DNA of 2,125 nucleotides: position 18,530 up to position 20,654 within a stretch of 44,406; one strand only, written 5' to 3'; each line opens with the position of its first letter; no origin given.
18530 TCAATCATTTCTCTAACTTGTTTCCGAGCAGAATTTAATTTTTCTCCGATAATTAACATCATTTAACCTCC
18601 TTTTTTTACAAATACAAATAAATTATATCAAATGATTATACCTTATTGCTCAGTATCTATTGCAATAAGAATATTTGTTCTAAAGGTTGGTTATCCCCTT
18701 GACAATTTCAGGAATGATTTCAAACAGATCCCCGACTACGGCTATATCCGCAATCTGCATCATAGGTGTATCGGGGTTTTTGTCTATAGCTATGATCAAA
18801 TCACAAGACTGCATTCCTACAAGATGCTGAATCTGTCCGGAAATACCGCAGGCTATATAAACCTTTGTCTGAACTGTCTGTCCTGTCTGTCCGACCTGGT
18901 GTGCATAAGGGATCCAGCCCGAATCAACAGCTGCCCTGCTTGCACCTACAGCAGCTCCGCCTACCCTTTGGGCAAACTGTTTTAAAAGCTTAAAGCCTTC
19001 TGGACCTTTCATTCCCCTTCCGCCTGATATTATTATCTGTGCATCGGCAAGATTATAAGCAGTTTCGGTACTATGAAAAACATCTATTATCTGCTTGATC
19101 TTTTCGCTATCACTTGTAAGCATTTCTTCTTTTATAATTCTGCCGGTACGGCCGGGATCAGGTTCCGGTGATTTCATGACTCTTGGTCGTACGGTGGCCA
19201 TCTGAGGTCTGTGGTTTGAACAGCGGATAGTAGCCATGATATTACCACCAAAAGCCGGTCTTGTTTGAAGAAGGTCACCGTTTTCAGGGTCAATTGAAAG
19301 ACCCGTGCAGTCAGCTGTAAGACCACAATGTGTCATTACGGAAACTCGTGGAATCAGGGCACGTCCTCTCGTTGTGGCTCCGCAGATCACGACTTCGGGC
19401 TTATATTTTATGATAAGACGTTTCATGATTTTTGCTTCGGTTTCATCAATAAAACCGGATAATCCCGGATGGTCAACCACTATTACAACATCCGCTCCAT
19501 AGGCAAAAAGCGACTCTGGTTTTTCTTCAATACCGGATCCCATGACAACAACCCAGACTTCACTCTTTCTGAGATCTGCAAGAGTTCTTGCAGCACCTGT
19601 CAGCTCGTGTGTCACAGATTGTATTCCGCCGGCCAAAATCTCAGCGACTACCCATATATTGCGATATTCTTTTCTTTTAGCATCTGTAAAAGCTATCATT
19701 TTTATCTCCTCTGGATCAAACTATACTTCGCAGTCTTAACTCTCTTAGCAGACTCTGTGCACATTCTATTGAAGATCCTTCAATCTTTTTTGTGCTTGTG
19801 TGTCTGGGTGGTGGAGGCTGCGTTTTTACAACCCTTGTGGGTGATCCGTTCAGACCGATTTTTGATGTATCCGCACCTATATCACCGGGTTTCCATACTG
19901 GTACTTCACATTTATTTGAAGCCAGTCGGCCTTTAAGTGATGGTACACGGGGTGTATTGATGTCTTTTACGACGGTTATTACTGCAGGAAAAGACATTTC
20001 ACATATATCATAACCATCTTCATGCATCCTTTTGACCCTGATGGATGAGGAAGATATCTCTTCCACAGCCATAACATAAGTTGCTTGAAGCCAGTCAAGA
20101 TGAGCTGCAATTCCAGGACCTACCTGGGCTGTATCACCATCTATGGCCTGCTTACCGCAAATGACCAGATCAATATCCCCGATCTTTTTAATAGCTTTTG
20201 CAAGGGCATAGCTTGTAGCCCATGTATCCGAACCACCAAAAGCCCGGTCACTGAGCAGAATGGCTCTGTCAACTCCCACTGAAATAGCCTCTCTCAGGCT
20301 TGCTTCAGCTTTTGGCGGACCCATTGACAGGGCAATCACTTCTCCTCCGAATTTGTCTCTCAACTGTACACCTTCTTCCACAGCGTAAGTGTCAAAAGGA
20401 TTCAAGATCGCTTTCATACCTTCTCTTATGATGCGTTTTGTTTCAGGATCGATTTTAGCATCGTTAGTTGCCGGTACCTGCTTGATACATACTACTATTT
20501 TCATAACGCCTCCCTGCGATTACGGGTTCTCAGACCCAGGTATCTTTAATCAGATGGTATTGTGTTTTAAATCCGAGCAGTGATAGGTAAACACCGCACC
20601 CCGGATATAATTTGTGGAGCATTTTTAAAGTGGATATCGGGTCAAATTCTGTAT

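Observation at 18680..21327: MTHFR-like gene fused into an operon with a bifurcating-type EtfAB: candidate new class of methylene-THF reductase complex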

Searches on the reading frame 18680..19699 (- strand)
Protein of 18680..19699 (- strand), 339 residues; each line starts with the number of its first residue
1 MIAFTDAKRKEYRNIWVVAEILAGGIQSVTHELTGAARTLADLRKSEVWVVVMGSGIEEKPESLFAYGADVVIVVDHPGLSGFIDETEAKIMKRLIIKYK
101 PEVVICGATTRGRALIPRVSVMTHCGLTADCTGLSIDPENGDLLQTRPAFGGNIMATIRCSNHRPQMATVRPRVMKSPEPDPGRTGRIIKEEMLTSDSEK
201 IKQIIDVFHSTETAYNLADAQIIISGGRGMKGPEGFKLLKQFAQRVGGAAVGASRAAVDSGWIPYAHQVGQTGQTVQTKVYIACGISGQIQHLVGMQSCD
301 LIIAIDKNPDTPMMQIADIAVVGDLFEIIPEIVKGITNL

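Call 4: search_protein_families(library=pfam, proteins=[window:18680-19699:-], max_evalue=0.01)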
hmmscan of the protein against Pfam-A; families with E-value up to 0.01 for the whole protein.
window:18680-19699:- (339 aa): 2 families
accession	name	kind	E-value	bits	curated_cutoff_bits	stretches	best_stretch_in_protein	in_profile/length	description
PF01012.27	ETF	-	3.8e-42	144.6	26.7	1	15-191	1-176/181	Electron transfer flavoprotein domain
PF00766.25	ETF_alpha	-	3e-34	117.3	27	1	216-297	1-81/81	Electron transfer flavoprotein FAD-binding domain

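Call 5: search_protein_families(library=ncbifam, proteins=[window:18680-19699:-], max_evalue=0.01)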
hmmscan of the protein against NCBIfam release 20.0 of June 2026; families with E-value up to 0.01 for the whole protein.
window:18680-19699:- (339 aa): 5 families
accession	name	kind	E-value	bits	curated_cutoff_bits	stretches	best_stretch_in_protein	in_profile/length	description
NF042970.1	AcrlCoAredClosAcrA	equivalog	8.3e-91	304.8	600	2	139-337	156-358/360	acryloyl-CoA reductase electron transfer subunit beta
NF051845.1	EtFlavAlphaProt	equivalog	2.4e-38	132.2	600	2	198-336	266-399/406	electron transfer flavoprotein subunit alpha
NF038209.1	mft_etfA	equivalog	2.1e-37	129.1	240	1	49-333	26-299/303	mycofactocin-associated electron transfer flavoprotein alpha subunit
NF008884.0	PRK11916.1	equivalog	1.5e-28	100.1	528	1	59-335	39-309/312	electron transfer flavoprotein subunit alpha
NF002889.0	PRK03363.1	equivalog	1.7e-23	83.4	549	1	65-334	45-309/313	electron transfer flavoprotein subunit alpha/FixB family protein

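Call 47: search_solved_structures(query=window:18680-19699:-, max_evalue=1e-10, show_alignments=1)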
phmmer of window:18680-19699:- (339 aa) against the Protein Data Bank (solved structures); distinct sequences matched with E-value up to 1e-10: 15.
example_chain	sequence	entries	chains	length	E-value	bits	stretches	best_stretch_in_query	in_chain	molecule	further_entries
6fah_A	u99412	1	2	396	3.6e-94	318.7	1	11-336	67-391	Caffeyl-CoA reductase-Etf complex subunit CarE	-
7koe_B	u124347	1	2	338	1.3e-88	300.5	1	11-334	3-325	Electron transfer flavoprotein, alpha subunit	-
5ol2_A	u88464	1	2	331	2.1e-85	289.9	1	14-335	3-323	Electron transfer flavoprotein large subunit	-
4kpu_A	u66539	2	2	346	6.5e-76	258.7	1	11-333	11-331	Electron transfer flavoprotein alpha subunit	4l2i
7qh2_A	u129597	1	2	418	1.4e-70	241.2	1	10-334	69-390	Lactate dehydrogenase (NAD(+),ferredoxin) subunit LctC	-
1t9g_R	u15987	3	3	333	1.5e-42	149.1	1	36-334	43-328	Electron transfer flavoprotein alpha-subunit, mitochondrial | Electron transfer flavoprotein alpha-subunit, mitochondrial precursor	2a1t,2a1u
1efv_A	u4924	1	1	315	2.2e-42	148.6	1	43-334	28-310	ELECTRON TRANSFER FLAVOPROTEIN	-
1efp_A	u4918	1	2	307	1.7e-37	132.5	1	46-333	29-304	PROTEIN (ELECTRON TRANSFER FLAVOPROTEIN)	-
3ih5_A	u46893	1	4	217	1.2e-30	110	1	13-206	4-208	Electron transfer flavoprotein alpha-subunit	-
5ow0_A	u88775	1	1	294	2.3e-29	105.8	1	92-335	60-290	Electron transfer flavoprotein, alpha subunit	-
1o94_D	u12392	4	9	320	5.1e-29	104.6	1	15-332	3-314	ELECTRON TRANSFER FLAVOPROTEIN ALPHA-SUBUNIT | ELECTRON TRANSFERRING FLAVOPROTEIN ALPHA-SUBUNIT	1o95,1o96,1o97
3clu_D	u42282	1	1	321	1.2e-28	103.5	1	15-332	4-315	Electron transfer flavoprotein subunit alpha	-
3clt_D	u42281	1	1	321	2.2e-28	102.5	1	15-332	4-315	Electron transfer flavoprotein subunit alpha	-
3clr_D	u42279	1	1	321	3e-28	102.1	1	15-332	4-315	Electron transfer flavoprotein subunit alpha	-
3cls_D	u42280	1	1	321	5.5e-28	101.3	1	15-332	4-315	Electron transfer flavoprotein subunit alpha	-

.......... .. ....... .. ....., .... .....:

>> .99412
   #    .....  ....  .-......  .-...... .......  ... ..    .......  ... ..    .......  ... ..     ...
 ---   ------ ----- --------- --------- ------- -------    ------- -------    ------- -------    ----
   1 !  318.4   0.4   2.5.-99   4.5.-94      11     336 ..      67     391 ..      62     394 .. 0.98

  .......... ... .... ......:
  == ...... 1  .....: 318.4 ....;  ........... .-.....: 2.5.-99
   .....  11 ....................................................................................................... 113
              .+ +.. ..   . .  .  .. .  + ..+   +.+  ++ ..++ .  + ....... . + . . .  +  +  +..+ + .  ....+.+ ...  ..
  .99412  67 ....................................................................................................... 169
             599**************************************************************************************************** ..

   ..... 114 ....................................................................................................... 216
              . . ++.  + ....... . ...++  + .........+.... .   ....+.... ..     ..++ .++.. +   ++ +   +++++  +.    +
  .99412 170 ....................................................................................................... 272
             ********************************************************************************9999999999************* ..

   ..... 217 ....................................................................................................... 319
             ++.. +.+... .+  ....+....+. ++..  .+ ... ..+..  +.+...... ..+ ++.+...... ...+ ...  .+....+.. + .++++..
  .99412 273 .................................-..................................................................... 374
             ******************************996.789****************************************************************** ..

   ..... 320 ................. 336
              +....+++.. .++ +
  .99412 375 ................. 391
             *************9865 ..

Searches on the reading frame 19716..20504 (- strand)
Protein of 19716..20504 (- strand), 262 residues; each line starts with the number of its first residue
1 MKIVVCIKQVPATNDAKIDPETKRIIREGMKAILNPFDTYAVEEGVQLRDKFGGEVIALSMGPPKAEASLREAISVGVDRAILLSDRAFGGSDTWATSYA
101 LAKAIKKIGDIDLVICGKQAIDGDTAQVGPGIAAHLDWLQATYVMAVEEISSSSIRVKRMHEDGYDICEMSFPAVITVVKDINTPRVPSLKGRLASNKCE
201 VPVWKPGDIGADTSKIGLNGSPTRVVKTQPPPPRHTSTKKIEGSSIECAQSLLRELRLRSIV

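Call 4: search_protein_families(library=pfam, proteins=[window:19716-20504:-], max_evalue=0.01)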
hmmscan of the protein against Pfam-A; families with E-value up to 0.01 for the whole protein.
window:19716-20504:- (262 aa): 1 family
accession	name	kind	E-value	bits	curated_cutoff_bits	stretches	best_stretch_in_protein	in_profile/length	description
PF01012.27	ETF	-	1.3e-45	155.9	26.7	1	25-206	4-178/181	Electron transfer flavoprotein domain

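Call 5: search_protein_families(library=ncbifam, proteins=[window:19716-20504:-], max_evalue=0.01)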
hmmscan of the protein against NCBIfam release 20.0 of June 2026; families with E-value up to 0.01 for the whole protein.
window:19716-20504:- (262 aa): 5 families
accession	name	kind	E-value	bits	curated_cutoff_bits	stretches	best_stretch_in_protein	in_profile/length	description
NF040731.1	flavo_sub_EftB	exception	1.4e-84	283.5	445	1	2-261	1-259/260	electron transfer flavoprotein subunit beta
NF042971.1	AcrlCoAredClosAcrB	equivalog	8.9e-67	224.9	475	1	1-261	1-265/266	acryloyl-CoA reductase electron transfer subunit gamma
NF008998.0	PRK12342.1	equivalog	3.9e-36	124.7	338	1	1-257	1-250/254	electron transfer flavoprotein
NF002888.0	PRK03359.1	subfamily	9.1e-29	100.6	219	1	1-214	1-216/256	putative electron transfer flavoprotein FixA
TIGR04503.1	mft_etfB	hypoth_equivalog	3e-25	89.2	200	1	3-234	1-245/290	mycofactocin-associated electron transfer flavoprotein beta subunit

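Call 7: search_solved_structures(query=window:19716-20504:-, max_evalue=1e-10, show_alignments=0)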
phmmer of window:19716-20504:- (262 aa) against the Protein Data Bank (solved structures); distinct sequences matched with E-value up to 1e-10: 10.
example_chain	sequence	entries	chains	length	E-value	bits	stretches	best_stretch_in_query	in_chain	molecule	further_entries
6fah_B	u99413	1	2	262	2.1e-67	230.5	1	1-261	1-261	Caffeyl-CoA reductase-Etf complex subunit CarD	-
5ol2_B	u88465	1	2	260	7.3e-63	215.7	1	1-229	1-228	Electron transfer flavoprotein small subunit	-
7koe_A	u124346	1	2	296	2.1e-62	214.1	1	2-238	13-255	Electron transfer flavoprotein, beta subunit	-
4kpu_B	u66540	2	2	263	6.4e-61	209.3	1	1-232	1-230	Electron transfer flavoprotein alpha/beta-subunit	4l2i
7qh2_B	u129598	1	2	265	4.6e-59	203.2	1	2-254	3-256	Lactate dehydrogenase (NAD(+),ferredoxin) subunit LctB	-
2a1t_S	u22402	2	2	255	7.6e-32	114.1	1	2-242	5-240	Electron transfer flavoprotein beta-subunit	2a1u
1efv_B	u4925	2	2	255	1e-31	113.7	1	2-242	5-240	ELECTRON TRANSFER FLAVOPROTEIN | Electron transfer flavoprotein beta-subunit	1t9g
1efp_B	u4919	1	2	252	3.6e-26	95.5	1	1-213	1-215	PROTEIN (ELECTRON TRANSFER FLAVOPROTEIN)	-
1o94_C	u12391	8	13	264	9.3e-25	90.8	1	1-253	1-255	ELECTRON TRANSFER FLAVOPROTEIN BETA-SUBUNIT | ELECTRON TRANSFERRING FLAVOPROTEIN BETA-SUBUNIT | Electron transfer flavoprotein subunit beta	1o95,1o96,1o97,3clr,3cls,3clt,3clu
5ow0_B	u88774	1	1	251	9.2e-17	64.6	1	3-212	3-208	Electron transfer flavoprotein, beta subunit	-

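Call 26: search_solved_structures(query=window:19716-20504:-, max_evalue=1e-25, show_alignments=5)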
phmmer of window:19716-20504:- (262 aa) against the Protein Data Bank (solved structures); distinct sequences matched with E-value up to 1e-25: 8.
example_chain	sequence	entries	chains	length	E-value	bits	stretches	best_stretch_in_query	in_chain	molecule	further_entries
6fah_B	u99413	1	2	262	2.1e-67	230.5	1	1-261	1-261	Caffeyl-CoA reductase-Etf complex subunit CarD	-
5ol2_B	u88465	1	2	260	7.3e-63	215.7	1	1-229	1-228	Electron transfer flavoprotein small subunit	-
7koe_A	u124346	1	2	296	2.1e-62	214.1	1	2-238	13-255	Electron transfer flavoprotein, beta subunit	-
4kpu_B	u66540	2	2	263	6.4e-61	209.3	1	1-232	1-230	Electron transfer flavoprotein alpha/beta-subunit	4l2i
7qh2_B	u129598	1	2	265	4.6e-59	203.2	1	2-254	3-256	Lactate dehydrogenase (NAD(+),ferredoxin) subunit LctB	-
2a1t_S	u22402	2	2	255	7.6e-32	114.1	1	2-242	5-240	Electron transfer flavoprotein beta-subunit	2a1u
1efv_B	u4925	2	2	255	1e-31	113.7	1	2-242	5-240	ELECTRON TRANSFER FLAVOPROTEIN | Electron transfer flavoprotein beta-subunit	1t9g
1efp_B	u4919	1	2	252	3.6e-26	95.5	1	1-213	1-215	PROTEIN (ELECTRON TRANSFER FLAVOPROTEIN)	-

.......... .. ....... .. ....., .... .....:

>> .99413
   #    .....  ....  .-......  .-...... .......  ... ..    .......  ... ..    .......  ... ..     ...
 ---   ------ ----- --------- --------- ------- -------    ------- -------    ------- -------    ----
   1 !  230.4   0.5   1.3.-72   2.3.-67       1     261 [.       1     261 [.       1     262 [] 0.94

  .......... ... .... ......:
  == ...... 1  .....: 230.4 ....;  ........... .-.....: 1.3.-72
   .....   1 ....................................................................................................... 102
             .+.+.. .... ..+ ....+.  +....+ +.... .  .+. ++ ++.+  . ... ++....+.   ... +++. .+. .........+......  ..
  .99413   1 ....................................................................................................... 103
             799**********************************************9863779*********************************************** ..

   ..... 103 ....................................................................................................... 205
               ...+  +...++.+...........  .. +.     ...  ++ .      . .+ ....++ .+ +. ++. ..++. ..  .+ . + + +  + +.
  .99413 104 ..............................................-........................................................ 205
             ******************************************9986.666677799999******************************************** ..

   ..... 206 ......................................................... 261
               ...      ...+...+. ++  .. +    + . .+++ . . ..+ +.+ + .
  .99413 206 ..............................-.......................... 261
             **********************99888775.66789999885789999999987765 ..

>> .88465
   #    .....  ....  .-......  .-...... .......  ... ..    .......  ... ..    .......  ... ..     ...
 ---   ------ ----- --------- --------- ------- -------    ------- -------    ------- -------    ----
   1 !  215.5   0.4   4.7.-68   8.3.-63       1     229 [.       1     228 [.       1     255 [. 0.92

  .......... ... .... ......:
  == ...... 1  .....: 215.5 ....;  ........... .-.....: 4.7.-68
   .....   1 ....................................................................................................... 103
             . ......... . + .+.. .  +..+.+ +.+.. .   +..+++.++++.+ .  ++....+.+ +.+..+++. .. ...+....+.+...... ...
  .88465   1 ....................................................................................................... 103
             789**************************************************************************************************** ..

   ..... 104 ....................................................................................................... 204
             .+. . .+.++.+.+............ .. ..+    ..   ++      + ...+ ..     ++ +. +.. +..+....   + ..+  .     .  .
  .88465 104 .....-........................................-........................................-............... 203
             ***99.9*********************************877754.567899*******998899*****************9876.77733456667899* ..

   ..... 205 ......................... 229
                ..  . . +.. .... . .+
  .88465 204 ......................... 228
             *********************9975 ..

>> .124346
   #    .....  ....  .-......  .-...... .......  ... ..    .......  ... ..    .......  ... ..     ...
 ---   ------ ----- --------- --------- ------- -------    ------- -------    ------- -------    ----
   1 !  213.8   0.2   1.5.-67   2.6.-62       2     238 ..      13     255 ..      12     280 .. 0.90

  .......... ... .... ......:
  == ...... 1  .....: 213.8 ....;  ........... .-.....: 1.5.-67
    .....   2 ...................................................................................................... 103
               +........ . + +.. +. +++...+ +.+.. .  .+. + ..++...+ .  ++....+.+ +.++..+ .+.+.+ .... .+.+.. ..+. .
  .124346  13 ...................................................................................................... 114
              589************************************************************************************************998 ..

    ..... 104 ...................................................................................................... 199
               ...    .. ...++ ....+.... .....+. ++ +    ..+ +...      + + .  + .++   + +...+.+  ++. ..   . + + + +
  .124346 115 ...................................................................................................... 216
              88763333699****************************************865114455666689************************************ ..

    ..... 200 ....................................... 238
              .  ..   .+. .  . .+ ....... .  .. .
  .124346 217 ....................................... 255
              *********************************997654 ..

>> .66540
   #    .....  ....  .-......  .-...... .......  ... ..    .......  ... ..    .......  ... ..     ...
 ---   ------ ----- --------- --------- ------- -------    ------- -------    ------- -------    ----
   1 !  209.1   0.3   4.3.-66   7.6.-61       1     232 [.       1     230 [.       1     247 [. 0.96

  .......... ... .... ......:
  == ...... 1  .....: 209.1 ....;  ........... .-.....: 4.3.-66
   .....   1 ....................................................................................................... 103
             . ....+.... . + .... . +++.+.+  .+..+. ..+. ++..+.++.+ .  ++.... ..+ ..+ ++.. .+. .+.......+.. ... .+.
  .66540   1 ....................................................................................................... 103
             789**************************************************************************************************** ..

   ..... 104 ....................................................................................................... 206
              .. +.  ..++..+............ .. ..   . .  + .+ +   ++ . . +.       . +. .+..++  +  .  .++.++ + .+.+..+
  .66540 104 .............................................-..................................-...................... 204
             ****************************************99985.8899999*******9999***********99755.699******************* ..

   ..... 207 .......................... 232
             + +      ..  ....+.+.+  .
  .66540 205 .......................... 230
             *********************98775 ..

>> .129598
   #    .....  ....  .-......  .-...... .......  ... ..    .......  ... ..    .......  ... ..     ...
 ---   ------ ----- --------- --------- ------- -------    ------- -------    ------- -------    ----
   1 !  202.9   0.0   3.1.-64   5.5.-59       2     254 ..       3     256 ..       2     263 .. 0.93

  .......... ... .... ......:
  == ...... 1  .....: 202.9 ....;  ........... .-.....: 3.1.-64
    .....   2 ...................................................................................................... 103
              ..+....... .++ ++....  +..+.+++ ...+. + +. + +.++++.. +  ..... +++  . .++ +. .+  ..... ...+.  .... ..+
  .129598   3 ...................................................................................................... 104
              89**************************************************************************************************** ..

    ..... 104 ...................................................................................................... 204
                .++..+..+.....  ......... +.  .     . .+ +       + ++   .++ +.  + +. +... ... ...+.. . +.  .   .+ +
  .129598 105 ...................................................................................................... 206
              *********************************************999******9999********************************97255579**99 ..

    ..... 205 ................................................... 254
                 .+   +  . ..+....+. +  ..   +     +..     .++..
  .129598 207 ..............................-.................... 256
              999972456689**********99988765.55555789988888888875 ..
